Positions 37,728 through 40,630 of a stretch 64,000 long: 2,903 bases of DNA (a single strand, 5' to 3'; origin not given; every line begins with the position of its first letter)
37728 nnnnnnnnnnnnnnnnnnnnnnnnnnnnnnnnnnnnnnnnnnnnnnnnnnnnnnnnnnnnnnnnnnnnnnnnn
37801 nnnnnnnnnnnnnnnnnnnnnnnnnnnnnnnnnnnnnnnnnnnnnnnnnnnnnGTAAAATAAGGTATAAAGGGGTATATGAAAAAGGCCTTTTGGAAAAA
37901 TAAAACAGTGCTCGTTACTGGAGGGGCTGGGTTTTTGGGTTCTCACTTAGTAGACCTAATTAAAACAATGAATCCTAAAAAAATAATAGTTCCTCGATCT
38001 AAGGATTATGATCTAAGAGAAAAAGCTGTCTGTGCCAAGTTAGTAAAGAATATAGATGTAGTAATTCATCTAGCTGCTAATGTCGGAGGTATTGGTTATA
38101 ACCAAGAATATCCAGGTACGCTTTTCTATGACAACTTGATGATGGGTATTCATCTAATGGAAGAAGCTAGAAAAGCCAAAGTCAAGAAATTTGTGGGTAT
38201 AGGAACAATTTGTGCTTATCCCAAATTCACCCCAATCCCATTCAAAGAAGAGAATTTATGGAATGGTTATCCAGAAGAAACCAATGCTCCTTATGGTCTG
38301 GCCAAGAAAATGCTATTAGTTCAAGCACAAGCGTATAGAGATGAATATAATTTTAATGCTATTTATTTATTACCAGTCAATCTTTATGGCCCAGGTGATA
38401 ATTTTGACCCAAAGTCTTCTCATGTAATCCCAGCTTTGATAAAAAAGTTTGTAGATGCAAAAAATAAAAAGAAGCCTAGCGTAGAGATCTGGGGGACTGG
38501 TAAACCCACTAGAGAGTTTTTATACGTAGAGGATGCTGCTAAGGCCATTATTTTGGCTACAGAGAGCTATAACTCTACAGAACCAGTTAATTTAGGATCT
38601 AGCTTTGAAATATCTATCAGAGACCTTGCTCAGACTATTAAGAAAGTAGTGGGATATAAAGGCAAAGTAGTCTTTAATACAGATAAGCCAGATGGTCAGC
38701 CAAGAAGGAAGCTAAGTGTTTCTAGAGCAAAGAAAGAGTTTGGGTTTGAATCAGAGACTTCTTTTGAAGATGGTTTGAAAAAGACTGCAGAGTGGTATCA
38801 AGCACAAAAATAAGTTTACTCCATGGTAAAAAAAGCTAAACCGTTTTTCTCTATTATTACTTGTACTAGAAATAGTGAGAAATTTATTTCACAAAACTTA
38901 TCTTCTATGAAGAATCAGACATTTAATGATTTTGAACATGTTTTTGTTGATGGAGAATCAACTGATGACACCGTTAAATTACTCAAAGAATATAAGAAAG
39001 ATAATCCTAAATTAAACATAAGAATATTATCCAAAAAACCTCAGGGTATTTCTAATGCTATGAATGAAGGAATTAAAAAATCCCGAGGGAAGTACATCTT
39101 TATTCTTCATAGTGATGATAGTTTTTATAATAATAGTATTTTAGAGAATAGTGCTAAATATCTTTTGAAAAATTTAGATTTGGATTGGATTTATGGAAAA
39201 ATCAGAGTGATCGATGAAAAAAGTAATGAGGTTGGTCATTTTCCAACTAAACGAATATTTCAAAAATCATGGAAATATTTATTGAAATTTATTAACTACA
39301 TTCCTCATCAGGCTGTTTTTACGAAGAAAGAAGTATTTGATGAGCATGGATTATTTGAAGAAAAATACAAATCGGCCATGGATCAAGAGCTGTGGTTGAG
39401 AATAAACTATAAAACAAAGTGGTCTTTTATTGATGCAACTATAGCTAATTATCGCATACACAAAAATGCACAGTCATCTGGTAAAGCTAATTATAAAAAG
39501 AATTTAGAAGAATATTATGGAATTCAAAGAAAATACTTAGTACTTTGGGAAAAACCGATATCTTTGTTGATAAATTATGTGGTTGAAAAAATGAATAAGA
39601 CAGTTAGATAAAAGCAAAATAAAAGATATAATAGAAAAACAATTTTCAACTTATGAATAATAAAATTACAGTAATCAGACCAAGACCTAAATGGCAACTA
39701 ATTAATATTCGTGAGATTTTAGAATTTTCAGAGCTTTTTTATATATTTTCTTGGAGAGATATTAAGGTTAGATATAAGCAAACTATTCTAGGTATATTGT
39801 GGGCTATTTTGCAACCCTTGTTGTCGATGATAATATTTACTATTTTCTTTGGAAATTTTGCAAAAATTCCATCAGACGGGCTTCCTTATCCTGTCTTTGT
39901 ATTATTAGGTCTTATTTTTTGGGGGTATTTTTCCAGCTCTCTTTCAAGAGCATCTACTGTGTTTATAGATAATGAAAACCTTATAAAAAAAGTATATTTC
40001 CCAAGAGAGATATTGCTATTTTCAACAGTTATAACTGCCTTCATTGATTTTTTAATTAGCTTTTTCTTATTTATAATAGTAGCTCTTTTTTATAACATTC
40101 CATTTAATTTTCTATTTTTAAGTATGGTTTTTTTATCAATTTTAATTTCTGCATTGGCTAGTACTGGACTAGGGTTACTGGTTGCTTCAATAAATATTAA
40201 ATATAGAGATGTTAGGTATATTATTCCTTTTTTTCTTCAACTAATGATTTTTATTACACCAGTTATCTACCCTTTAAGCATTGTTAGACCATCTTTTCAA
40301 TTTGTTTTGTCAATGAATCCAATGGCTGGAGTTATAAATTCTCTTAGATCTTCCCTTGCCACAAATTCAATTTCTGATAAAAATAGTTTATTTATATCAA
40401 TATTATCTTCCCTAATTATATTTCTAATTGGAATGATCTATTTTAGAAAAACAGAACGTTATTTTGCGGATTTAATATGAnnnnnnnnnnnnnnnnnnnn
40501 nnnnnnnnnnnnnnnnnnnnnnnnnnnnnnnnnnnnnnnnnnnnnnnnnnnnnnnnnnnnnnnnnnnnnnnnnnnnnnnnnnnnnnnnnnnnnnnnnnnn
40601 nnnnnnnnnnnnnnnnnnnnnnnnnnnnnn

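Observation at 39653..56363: About 17-kb extra-AT-rich island inside the locus: a likely swappable ABC-exported glycan cassette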

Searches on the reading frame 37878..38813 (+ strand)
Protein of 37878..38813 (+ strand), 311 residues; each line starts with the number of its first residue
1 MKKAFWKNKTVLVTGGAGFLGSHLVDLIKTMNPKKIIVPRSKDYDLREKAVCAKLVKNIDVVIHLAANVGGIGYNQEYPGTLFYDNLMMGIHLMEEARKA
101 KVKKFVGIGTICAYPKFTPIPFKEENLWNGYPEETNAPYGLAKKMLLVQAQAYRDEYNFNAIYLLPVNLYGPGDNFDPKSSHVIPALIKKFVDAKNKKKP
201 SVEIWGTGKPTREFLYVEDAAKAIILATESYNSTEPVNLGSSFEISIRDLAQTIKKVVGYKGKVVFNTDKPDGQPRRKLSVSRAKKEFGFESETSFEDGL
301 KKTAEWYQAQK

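Call 7: search_protein_families(library=pfam, proteins=[window:37878-38813:+], max_evalue=0.01)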
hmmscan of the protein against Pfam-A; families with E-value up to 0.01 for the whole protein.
window:37878-38813:+ (311 aa): 7 families
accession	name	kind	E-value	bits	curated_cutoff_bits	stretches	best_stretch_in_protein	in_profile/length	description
PF01370.27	Epimerase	-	2.2e-56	191.4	20.9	1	11-240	1-240/240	NAD dependent epimerase/dehydratase family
PF16363.11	GDP_Man_Dehyd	-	5.1e-28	98.9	27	1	44-303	59-332/332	GDP-mannose 4,6 dehydratase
PF01073.25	3Beta_HSD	-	3.8e-09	36.4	22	1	43-233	51-234/280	3-beta hydroxysteroid dehydrogenase/isomerase family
PF02719.21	Polysacc_synt_2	-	8.9e-09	35.4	20.2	1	11-46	1-36/293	Polysaccharide biosynthesis protein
PF04321.23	RmlD_sub_bind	-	2.6e-05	23.9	27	1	10-67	2-60/287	RmlD substrate binding domain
PF07993.18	NAD_binding_4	-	7.2e-05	22.5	20.1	0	13-38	1-28/258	Male sterility protein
PF13460.12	NAD_binding_10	-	0.0016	18.8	27.2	1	44-129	46-119/184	NAD(P)H-binding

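Call 11: find_encoding_contigs(protein=window:37878-38813:+, flank=10000, max_places=10)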
Protein window:37878-38813:+ (311 aa): 22 contigs read that carry it; 10 places shown.
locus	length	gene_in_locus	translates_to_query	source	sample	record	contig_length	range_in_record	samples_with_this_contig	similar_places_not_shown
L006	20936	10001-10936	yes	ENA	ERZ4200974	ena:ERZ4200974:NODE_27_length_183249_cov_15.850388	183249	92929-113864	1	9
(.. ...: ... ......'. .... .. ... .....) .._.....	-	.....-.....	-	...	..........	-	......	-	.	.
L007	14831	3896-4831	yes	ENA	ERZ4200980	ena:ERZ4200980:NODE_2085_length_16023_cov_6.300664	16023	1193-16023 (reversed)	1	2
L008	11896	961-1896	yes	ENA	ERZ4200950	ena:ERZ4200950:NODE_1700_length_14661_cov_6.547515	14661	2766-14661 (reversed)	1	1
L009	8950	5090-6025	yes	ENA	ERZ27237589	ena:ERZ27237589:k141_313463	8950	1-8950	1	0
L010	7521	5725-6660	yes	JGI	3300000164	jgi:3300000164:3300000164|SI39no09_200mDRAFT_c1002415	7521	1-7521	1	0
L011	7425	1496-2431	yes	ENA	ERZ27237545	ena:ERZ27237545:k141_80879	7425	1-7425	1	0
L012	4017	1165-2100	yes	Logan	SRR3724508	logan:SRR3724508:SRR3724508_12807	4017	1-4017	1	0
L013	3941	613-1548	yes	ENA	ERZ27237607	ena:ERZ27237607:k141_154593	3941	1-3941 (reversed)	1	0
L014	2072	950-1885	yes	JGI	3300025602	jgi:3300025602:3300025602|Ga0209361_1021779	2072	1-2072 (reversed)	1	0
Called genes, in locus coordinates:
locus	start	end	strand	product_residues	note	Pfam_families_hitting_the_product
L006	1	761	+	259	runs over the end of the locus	PF00535:Glycos_transf_2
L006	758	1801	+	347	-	PF13579:Glyco_trans_4_4 (weak), PF13439:Glyco_transf_4, PF20706:GT4-conflict, PF00534:Glycos_transf_1, PF13692:Glyco_trans_1_4, PF13524:Glyco_trans_1_2 (weak)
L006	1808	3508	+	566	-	-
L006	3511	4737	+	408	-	-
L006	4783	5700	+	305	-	PF01073:3Beta_HSD, PF01370:Epimerase, PF02719:Polysacc_synt_2, PF04321:RmlD_sub_bind, PF05368:NmrA (weak), PF07993:NAD_binding_4 (weak), PF13460:NAD_binding_10, PF16363:GDP_Man_Dehyd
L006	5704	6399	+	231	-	PF00535:Glycos_transf_2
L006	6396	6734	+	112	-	PF10066:DUF2304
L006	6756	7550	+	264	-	PF00535:Glycos_transf_2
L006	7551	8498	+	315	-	PF00535:Glycos_transf_2, PF10111:Glyco_tranf_2_2 (weak)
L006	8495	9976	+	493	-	-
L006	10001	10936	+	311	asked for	PF01073:3Beta_HSD (faint), PF01370:Epimerase, PF02719:Polysacc_synt_2 (faint), PF16363:GDP_Man_Dehyd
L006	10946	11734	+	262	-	PF00535:Glycos_transf_2, PF10111:Glyco_tranf_2_2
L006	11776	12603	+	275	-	PF01061:ABC2_membrane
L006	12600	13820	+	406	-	PF00005:ABC_tran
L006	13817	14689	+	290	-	PF02475:TRM5-TYW2_MTfase (faint), PF05050:Methyltransf_21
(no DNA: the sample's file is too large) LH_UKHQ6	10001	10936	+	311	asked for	PF01073:3Beta_HSD (faint), PF01370:Epimerase, PF02719:Polysacc_synt_2 (faint), PF16363:GDP_Man_Dehyd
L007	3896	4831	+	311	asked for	PF01073:3Beta_HSD (faint), PF01370:Epimerase, PF02719:Polysacc_synt_2 (faint), PF16363:GDP_Man_Dehyd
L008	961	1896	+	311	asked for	PF01073:3Beta_HSD (faint), PF01370:Epimerase, PF02719:Polysacc_synt_2 (faint), PF16363:GDP_Man_Dehyd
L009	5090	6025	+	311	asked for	PF01073:3Beta_HSD (faint), PF01370:Epimerase, PF02719:Polysacc_synt_2 (faint), PF16363:GDP_Man_Dehyd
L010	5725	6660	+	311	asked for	PF01073:3Beta_HSD (faint), PF01370:Epimerase, PF02719:Polysacc_synt_2 (faint), PF16363:GDP_Man_Dehyd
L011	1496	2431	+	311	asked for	PF01073:3Beta_HSD (faint), PF01370:Epimerase, PF02719:Polysacc_synt_2 (faint), PF16363:GDP_Man_Dehyd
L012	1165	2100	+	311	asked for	PF01073:3Beta_HSD (faint), PF01370:Epimerase, PF02719:Polysacc_synt_2 (faint), PF16363:GDP_Man_Dehyd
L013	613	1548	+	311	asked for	PF01073:3Beta_HSD (faint), PF01370:Epimerase, PF02719:Polysacc_synt_2 (faint), PF16363:GDP_Man_Dehyd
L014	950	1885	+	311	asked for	PF01073:3Beta_HSD (faint), PF01370:Epimerase, PF02719:Polysacc_synt_2 (faint), PF16363:GDP_Man_Dehyd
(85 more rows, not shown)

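Call 13: find_related_loci(query=window:37878-38813:+, collection=genome_contigs, flank=10000)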
Query window:37878-38813:+ (311 aa) in genome_contigs; peptide patterns used: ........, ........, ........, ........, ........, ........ (x = any residue, [..] = any of these).
600 stretches matched a pattern (row limit reached: there are more); 589 encode a relative of the query (tblastn E <= 1e-3); the best 80 are kept; 80 distinct loci.
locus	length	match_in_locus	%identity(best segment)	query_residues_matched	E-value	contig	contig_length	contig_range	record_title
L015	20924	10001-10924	91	1-308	0e+0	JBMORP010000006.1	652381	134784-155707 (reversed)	MAG: Patescibacteria group bacterium isolate Betzabe_MAG183 MAG183_6, whole genome shotgun sequence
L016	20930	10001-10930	75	1-310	1e-167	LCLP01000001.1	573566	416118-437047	MAG: Candidatus Pacebacteria bacterium GW2011_GWA1_46_10 UX28_C0001, whole genome shotgun sequence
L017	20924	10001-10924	74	1-308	1e-165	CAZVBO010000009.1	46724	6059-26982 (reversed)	MAG TPA_asm: uncultured Pseudomonadales bacterium isolate SRP304446_co1_134 genome assembly, contig: NODE_507_length_467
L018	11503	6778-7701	73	1-308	8e-160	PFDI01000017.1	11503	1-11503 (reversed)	MAG: Candidatus Pacebacteria bacterium CG10_big_fil_rev_8_21_14_0_10_44_54 CG10_8_21_14_0.10_scaffold_5978_c, whole geno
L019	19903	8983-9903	73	1-307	1e-158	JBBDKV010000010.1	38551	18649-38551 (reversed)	MAG: Patescibacteria group bacterium isolate LejiaA_43_11 Lejia_A_1705_length_38551_cov_7, whole genome shotgun sequence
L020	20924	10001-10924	72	1-308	3e-151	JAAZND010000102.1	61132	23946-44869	MAG: Candidatus Beckwithbacteria bacterium isolate AS27yjCOA_127 172821_AS27, whole genome shotgun sequence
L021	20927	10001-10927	70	2-310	6e-149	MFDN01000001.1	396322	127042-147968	MAG: Candidatus Daviesbacteria bacterium RIFCSPLOWO2_01_FULL_39_23 rifcsplowo2_01_scaffold_1, whole genome shotgun seque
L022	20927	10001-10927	68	1-310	5e-147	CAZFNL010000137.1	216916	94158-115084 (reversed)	MAG TPA_asm: uncultured Gammaproteobacteria bacterium isolate SRP271791_co1_7 genome assembly, contig: k141_45435, whole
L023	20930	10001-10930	67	1-310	8e-147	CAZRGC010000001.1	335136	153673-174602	MAG TPA_asm: uncultured Gammaproteobacteria bacterium isolate SRP173033_co1_108 genome assembly, contig: NODE_18_length_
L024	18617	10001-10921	70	7-311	1e-144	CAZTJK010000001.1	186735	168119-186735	MAG TPA_asm: uncultured Candidatus Saccharibacteria bacterium isolate binchicken_co185_277 genome assembly, contig: NODE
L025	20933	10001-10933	67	1-311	3e-142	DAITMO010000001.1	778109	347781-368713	MAG TPA_asm: Patescibacteria group bacterium isolate CTOTU7669 NODE_3_length_778109_cov_12.319549, whole genome shotgun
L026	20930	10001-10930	65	3-310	3e-142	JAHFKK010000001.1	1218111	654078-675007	MAG: Candidatus Gottesmanbacteria bacterium isolate nzgw408 NODE_1_length_1218112_cov_6.992134, whole genome shotgun seq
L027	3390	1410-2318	67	7-307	2e-147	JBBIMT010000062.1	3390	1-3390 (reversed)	MAG: bacterium isolate AR170220_bin_239 NODE_3654_length_3390_cov_3.34845, whole genome shotgun sequence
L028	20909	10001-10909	70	7-307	2e-141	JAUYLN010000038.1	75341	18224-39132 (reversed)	MAG: bacterium isolate C24_metabat.bin.36 C24_k141_420560, whole genome shotgun sequence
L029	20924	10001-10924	65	3-311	8e-142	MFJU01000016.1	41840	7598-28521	MAG: Candidatus Gottesmanbacteria bacterium RIFCSPLOWO2_01_FULL_42_22 rifcsplowo2_01_scaffold_2478, whole genome shotgun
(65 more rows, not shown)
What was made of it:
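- Taxon and locus: the best genome hits of the anchor gene are Patescibacteria and Pacebacteria MAGs (call 13).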

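Call 16: search_protein_families(library=pfam, proteins=[L015:10938-11759:+, L015:11760-12956:+, L015:12953-14032:+, L015:14035-15126:+, L015:15123-15962:+, L015:15959-17593:+, L015:17601-18992:+, L015:18989-19639:+, L015:19627-20388:+, L015:20385-20924:+], max_evalue=0.01)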
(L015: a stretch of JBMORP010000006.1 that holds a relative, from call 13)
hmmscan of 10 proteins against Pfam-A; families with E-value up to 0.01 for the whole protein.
L015:10938-11759:+ (273 aa): 1 family
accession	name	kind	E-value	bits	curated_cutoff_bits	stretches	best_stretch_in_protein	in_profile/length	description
PF01061.29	ABC2_membrane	-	1.3e-16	61.2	26.9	1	28-233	2-210/211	ABC-2 type transporter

L015:11760-12956:+ (398 aa): 5 families
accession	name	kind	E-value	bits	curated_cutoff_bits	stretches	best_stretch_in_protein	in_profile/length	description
PF00005.33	ABC_tran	-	3.4e-25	89.7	25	1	50-181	1-135/137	ABC transporter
PF14524.12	Wzt_C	-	9.3e-06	26.1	30.4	1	262-373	8-130/143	Wzt C-terminal domain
PF13304.12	AAA_21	-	1.6e-05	25.6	27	1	63-97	2-42/304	AAA domain, putative AbiEii toxin, Type IV TA system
PF13555.12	AAA_29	-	0.00063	19.9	27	1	53-87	15-49/61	P-loop containing region of AAA domain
PF13476.12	AAA_23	-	0.0031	18.6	27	1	51-80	11-39/201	AAA domain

L015:12953-14032:+ (359 aa): 4 families
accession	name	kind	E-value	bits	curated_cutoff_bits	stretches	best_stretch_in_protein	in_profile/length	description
PF01041.23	DegT_DnrJ_EryC1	-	9.3e-98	328.2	19.8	1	14-358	4-359/360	DegT/DnrJ/EryC1/StrS aminotransferase family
PF01212.27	Beta_elim_lyase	-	5.7e-10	39.4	27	1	36-259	33-263/288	Beta-eliminating lyase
PF01053.26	Cys_Met_Meta_PP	-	2.9e-09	36.4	27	1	37-213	54-230/381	Cys/Met metabolism PLP-dependent enzyme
PF00266.25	Aminotran_5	-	1.4e-08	34.5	21.5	1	35-165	43-184/371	Aminotransferase class-V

L015:14035-15126:+ (363 aa): 1 family
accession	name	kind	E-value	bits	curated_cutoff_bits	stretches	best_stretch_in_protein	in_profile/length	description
PF02655.19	ATP-grasp_3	-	8.9e-06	26.3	23.2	1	115-274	1-159/160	ATP-grasp domain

L015:15123-15962:+ (279 aa): 2 families
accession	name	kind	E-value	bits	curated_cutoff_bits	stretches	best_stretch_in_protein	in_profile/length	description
PF02527.21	GidB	-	4.3e-05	23.4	27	1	35-135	26-119/184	rRNA small subunit methyltransferase G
PF08242.18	Methyltransf_12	-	0.00052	21.1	30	1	68-147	2-79/98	Methyltransferase domain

L015:15959-17593:+ (544 aa): 3 families
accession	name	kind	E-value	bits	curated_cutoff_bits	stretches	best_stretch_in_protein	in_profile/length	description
PF00535.33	Glycos_transf_2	-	2e-23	83.6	23.3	1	6-139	1-130/168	Glycosyl transferase family 2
PF08241.18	Methyltransf_11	-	6.3e-06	27.2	21.2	1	400-451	45-92/95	Methyltransferase domain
PF13649.12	Methyltransf_25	-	0.0011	20.1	27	1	398-449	47-96/97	Methyltransferase domain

L015:17601-18992:+ (463 aa): 5 families
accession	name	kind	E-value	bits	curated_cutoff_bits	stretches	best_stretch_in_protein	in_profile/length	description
PF00535.33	Glycos_transf_2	-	5.1e-29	101.8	23.3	1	191-328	1-138/168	Glycosyl transferase family 2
PF13578.12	Methyltransf_24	-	1.6e-11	45.5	26.3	1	50-150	19-105/105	Methyltransferase domain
PF10111.15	Glyco_tranf_2_2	-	1.3e-09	38.4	27.3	1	191-363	1-185/276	Glycosyltransferase like family 2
PF13641.12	Glyco_tranf_2_3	-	4e-07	30.7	27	1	190-293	3-110/230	Glycosyltransferase like family 2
PF13704.12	Glyco_tranf_2_4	-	0.00095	20.1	27.5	1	198-287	2-89/98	Glycosyl transferase family 2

L015:18989-19639:+ (216 aa): 1 family
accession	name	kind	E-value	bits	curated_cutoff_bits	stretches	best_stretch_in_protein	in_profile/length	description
PF13489.12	Methyltransf_23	-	0.0012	19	27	1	16-148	47-163/164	Methyltransferase domain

L015:19627-20388:+ (253 aa): 4 families
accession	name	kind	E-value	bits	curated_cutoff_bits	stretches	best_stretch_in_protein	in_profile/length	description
PF00535.33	Glycos_transf_2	-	1.1e-31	110.5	23.3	1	8-140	1-134/168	Glycosyl transferase family 2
PF13641.12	Glyco_tranf_2_3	-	3.9e-19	70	27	1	7-201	3-209/230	Glycosyltransferase like family 2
PF10111.15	Glyco_tranf_2_2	-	9.1e-13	48.7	27.3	1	8-206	1-218/276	Glycosyltransferase like family 2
PF13632.12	Glyco_trans_2_3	-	0.0003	21.1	27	1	89-209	2-128/198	Glycosyl transferase family group 2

L015:20385-20924:+ (180 aa): 1 family
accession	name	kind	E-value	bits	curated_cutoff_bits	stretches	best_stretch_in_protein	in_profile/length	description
PF13439.12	Glyco_transf_4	-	4.4e-05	24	28.5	1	17-90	1-76/170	Glycosyltransferase Family 4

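Call 26: search_protein_families(library=ncbifam, proteins=[window:37878-38813:+], max_evalue=0.001)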
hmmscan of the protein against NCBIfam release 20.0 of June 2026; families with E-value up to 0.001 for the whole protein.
window:37878-38813:+ (311 aa): 21 families
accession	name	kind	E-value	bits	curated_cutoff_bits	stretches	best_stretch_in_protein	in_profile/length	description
NF047922.1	GDPFucSynFcl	equivalog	3.5e-88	296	500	1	8-309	2-303/308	GDP-L-fucose synthase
TIGR04180.1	EDH_00030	hypoth_equivalog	1e-29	103.6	475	1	45-269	57-267/297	NAD-dependent 4,6-dehydratase LegB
TIGR01181.1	dTDP_gluc_dehyt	equivalog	2.6e-28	99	365.1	1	47-310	60-314/321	dTDP-glucose 4,6-dehydratase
TIGR01179.1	galE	equivalog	1.3e-24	86.7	262.3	1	45-309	55-327/332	UDP-glucose 4-epimerase GalE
NF007490.0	PRK10084.1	subfamily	1.1e-16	60.8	649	1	136-310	164-337/361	dTDP-glucose 4,6-dehydratase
NF011728.1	PRK15181.1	equivalog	1.5e-16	60.4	760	1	45-308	77-338/348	Vi polysaccharide biosynthesis UDP-N-acetylglucosaminuronic acid C-4 epimerase TviC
TIGR02197.1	heptose_epim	equivalog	1.2e-15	57.5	274.6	1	11-308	1-314/316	ADP-glyceromanno-heptose 6-epimerase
NF007582.0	PRK10217.1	equivalog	2e-15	56.7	698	1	136-310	157-334/355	dTDP-glucose 4,6-dehydratase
NF042422.1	oxyalk_red_OleD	equivalog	6.5e-13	48.7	580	1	11-235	3-222/329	2-alkyl-3-oxoalkanoate reductase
NF007956.0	PRK10675.1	subfamily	9.4e-13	48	394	1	41-307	54-329/338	UDP-glucose 4-epimerase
TIGR02622.1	CDP_4_6_dhtase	equivalog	5.7e-11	42.1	278.45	1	41-309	58-332/352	CDP-glucose 4,6-dehydratase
TIGR03466.1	HpnA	hypoth_equivalog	1.4e-08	34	367.65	1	10-261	2-249/327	hopanoid-associated sugar epimerase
NF042423.1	oxyalk_red_Shew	equivalog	8e-08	31.7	580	1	7-246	7-239/331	2-alkyl-3-oxoalkanoate reductase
NF008872.0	PRK11908.1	equivalog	3e-07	29.8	294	1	56-307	66-335/349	bifunctional UDP-4-keto-pentose/UDP-xylose synthase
NF043036.1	ErythonDh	equivalog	2.2e-06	27.1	325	0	43-298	58-311/321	D-erythronate dehydrogenase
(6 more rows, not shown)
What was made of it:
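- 37878..38813 (+): Left anchor: GDP-L-fucose-synthase-like SDR epimerase/reductase. It is conserved and not part of the variable block. NCBIfam GDPFucSynFcl, 296 bits, below the 500-bit cutoff (call 26).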

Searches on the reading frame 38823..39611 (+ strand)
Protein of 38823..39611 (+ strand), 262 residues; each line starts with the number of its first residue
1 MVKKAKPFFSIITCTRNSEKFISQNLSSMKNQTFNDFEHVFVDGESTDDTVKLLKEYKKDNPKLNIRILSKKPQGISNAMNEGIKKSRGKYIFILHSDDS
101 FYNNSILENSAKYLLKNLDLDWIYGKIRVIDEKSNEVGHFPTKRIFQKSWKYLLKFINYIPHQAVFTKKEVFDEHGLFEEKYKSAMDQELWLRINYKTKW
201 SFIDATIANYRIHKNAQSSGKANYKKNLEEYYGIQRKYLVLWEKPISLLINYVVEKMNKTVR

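Call 7: search_protein_families(library=pfam, proteins=[window:38823-39611:+], max_evalue=0.01)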
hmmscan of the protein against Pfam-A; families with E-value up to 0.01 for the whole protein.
window:38823-39611:+ (262 aa): 3 families
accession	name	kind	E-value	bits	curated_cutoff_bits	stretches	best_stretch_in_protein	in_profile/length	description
PF00535.33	Glycos_transf_2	-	4.6e-24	85.7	23.3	1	10-172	1-164/168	Glycosyl transferase family 2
PF10111.15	Glyco_tranf_2_2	-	3.2e-09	37.1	27.3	1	10-217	1-222/276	Glycosyltransferase like family 2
PF13641.12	Glyco_tranf_2_3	-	0.00038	21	27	1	9-114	3-111/230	Glycosyltransferase like family 2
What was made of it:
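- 38823..39611 (+): GT2 glycosyltransferase. This is the first gene of the AT-rich variable block. Pfam Glycos_transf_2 (call 7).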

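Call 26: search_protein_families(library=ncbifam, proteins=[window:38823-39611:+], max_evalue=0.001)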
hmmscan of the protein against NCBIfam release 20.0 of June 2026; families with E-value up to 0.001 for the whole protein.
window:38823-39611:+ (262 aa): 21 families
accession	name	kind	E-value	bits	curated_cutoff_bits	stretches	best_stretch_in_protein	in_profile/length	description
NF047683.1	TeichurnBiosyTuaG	equivalog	3.8e-21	75.9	400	1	4-227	3-221/252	teichuronic acid biosynthesis protein TuaG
NF007482.0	PRK10073.1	equivalog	1.1e-18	67.3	423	1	4-145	3-141/334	glycosyltransferase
TIGR04283.1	glyco_like_mftF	equivalog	9.1e-17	61.4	182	1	10-208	2-183/221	TIGR04283 family arsenosugar biosynthesis glycosyltransferase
TIGR04009.1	wcaE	equivalog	8.8e-14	51.4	369.2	1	9-202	3-185/248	colanic acid biosynthesis glycosyltransferase WcaE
NF050050.1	ProtGlycPglI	equivalog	6.2e-13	48.8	500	1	6-233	1-222/306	GalNAc(5)-diNAcBac-PP-undecaprenol beta-1,3-glucosyltransferase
NF041875.1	EPS_EpsD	equivalog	5.1e-12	45.8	370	1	10-195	2-190/325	exopolysaccharide biosynthesis glycosyltransferase EpsD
NF053739.1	GlytfEpsEBac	equivalog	1.4e-11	43.9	450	1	8-195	2-186/265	glycosyltransferase EpsE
TIGR03937.1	PgaC_IcaA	equivalog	3.2e-11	42.8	422.3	1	4-120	42-152/407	poly-beta-1,6-N-acetyl-D-glucosamine synthase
TIGR03111.1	glyc2_xrt_Gpos1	hypoth_equivalog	5.8e-11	41.8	363.95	1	5-124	47-166/439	TIGR03111 family XrtG-associated glycosyltransferase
NF038302.1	EPS_HpsE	equivalog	1.3e-09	37.4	300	1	9-106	3-104/307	hormogonium polysaccharide biosynthesis glycosyltransferase HpsE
NF007453.0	PRK10018.1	equivalog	1.1e-07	31.8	382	1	4-238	3-232/280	colanic acid biosynthesis glycosyltransferase WcaA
TIGR04017.1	WcaA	equivalog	1.4e-07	31.5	495.75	1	4-238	2-231/279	colanic acid biosynthesis glycosyltransferase WcaA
NF038299.1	EPS_HpsN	equivalog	1e-06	28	425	1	8-183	2-189/317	hormogonium polysaccharide biosynthesis glycosyltransferase HpsN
TIGR01556.1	rhamnosyltran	subfamily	7.7e-06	25.3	200.55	1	37-249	22-244/281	rhamnosyltransferase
TIGR04440.1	glyco_TIGR04440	domain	3.9e-05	23.5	70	1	10-137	3-129/215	TIGR00180 family glycosyltransferase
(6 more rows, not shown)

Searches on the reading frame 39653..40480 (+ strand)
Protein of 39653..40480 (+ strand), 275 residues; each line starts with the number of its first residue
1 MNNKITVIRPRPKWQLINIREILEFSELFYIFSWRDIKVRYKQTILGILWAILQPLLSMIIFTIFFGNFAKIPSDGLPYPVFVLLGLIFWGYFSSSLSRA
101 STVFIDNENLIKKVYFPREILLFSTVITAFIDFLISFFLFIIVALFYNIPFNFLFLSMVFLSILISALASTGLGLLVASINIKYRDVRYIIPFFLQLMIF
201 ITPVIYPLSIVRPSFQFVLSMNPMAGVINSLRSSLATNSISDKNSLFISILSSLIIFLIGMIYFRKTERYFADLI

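Call 4: search_protein_families(library=pfam, proteins=[window:39653-40480:+], max_evalue=0.01)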
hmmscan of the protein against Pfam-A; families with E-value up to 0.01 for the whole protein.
window:39653-40480:+ (275 aa): 2 families
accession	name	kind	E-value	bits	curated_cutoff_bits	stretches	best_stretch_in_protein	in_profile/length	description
PF01061.29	ABC2_membrane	-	7.2e-20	71.9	26.9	1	28-234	2-209/211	ABC-2 type transporter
PF12698.13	ABC2_membrane_3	-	0.0064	16.1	31.6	0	86-260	166-345/347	ABC-2 family transporter protein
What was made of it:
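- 39653..40480 (+): Wzm, the ABC-2 permease of the glycan exporter. Pfam ABC2_membrane, 7e-20 (call 4).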

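Call 26: search_protein_families(library=ncbifam, proteins=[window:39653-40480:+], max_evalue=0.001)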
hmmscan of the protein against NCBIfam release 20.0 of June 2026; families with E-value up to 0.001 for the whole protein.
window:39653-40480:+ (275 aa): 4 families
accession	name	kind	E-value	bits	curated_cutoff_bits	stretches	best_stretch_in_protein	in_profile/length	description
NF050109.1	galactan_ABC_perm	equivalog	2.4e-24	86.3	380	1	18-265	13-262/272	galactan export ABC transporter permease subunit Wzm/RfbD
NF050053.1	CapPschTportKpsM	equivalog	1.6e-12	48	300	1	31-266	7-250/257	capsule polysaccharide transporter KpsM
TIGR01247.1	drrB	subfamily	3.7e-06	26.8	223.05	1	40-263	8-235/236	daunorubicin resistance ABC transporter membrane protein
NF011648.0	PRK15066.1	subfamily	2.2e-05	24.1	225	1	51-262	28-247/257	ABC transporter permease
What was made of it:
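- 39653..40480 (+): The best NCBIfam hit is the galactan export permease Wzm/RfbD (call 26).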
